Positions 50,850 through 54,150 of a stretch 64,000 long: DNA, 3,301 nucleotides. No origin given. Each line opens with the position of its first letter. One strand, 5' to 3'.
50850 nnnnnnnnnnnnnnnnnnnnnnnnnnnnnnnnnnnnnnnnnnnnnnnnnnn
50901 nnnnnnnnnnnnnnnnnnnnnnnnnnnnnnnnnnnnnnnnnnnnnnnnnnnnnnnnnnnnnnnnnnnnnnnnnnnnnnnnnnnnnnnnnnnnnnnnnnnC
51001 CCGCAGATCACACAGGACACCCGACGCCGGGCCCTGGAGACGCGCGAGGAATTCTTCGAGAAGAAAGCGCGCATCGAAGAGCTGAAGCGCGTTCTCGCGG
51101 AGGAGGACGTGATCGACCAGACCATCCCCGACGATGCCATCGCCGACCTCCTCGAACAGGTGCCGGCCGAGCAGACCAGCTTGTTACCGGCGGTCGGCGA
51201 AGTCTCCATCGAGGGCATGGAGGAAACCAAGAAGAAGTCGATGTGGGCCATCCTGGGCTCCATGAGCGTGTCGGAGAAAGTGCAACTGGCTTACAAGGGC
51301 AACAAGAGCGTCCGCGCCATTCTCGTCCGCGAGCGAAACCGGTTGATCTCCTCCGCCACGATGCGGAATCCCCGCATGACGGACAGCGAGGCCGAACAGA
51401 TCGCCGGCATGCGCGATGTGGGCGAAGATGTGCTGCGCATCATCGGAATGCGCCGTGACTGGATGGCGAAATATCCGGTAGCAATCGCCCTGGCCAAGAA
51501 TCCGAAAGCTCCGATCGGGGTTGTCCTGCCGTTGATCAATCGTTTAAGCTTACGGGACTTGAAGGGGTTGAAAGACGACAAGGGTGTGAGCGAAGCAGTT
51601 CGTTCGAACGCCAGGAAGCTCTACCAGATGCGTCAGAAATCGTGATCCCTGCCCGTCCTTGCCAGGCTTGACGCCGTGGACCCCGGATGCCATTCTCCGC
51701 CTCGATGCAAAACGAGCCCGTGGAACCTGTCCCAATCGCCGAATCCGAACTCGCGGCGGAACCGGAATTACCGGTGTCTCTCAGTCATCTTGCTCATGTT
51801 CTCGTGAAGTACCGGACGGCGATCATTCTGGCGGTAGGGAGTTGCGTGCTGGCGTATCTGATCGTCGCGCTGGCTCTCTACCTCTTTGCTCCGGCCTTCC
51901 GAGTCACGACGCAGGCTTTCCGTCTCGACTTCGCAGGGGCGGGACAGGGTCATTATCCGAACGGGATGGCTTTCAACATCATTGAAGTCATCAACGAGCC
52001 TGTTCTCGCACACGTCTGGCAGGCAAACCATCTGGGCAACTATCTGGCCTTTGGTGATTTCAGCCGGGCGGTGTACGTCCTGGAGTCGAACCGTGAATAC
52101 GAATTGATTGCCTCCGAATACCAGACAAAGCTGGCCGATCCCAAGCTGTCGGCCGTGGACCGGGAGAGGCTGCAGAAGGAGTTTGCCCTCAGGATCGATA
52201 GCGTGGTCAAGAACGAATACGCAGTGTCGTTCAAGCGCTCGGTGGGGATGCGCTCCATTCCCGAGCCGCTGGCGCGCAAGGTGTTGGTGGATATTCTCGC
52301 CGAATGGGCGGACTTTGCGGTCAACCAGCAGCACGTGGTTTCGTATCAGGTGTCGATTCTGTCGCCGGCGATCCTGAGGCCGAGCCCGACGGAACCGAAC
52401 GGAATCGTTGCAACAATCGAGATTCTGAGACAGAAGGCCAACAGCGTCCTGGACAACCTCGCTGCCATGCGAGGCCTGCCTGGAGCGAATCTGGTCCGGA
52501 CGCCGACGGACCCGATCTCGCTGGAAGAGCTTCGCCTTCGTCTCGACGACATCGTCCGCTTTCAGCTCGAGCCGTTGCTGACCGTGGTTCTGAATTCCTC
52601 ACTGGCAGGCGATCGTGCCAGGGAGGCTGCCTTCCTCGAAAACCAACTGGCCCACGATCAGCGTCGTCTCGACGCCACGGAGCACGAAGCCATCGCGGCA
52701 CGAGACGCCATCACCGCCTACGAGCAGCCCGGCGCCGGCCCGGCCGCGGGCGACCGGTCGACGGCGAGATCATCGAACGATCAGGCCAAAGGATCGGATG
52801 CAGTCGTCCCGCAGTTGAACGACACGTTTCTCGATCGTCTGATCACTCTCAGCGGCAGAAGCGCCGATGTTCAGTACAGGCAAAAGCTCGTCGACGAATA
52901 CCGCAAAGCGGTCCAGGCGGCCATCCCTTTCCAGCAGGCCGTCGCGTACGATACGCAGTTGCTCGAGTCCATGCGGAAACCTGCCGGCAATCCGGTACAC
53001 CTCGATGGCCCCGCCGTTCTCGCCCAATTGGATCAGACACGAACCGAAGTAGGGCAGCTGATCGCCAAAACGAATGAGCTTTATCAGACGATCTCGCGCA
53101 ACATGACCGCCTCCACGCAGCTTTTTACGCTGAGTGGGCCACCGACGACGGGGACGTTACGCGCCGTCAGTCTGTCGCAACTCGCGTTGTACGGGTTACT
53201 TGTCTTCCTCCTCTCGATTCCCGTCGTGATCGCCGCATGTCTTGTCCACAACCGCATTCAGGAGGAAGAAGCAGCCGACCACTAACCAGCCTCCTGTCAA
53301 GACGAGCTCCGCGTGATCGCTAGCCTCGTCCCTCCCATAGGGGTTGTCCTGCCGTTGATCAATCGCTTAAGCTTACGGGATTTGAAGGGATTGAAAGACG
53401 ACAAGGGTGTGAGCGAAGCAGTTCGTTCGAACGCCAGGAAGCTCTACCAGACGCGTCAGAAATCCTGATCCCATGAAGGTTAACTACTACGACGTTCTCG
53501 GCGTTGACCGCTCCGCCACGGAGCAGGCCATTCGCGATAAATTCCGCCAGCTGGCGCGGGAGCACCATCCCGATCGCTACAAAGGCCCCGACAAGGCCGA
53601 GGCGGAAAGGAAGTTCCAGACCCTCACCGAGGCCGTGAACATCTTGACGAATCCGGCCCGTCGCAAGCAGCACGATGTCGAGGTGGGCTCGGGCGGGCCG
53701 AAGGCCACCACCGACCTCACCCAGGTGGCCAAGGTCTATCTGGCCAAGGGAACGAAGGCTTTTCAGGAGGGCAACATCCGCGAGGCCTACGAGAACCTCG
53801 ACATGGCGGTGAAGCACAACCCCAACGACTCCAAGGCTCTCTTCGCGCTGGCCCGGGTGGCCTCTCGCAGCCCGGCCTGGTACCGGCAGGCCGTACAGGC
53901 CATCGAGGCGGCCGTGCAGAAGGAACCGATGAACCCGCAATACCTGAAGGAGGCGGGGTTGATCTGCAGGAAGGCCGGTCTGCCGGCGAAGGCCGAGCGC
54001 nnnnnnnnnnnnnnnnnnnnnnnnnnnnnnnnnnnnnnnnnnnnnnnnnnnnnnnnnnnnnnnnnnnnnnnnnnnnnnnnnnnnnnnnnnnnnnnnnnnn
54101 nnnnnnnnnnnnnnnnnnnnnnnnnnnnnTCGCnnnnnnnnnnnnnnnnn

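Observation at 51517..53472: Wzz-like chain-length-determinant gene bracketed by 133-bp 96%-identical direct repeats derived from the 3' end of the upstream gene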

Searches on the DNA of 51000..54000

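Call 34: search_rna_families(source=window, start=51000, end=54000, threshold=evalue, max_evalue=1)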
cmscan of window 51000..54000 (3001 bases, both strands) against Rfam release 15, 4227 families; matches with E-value up to 1: 0.
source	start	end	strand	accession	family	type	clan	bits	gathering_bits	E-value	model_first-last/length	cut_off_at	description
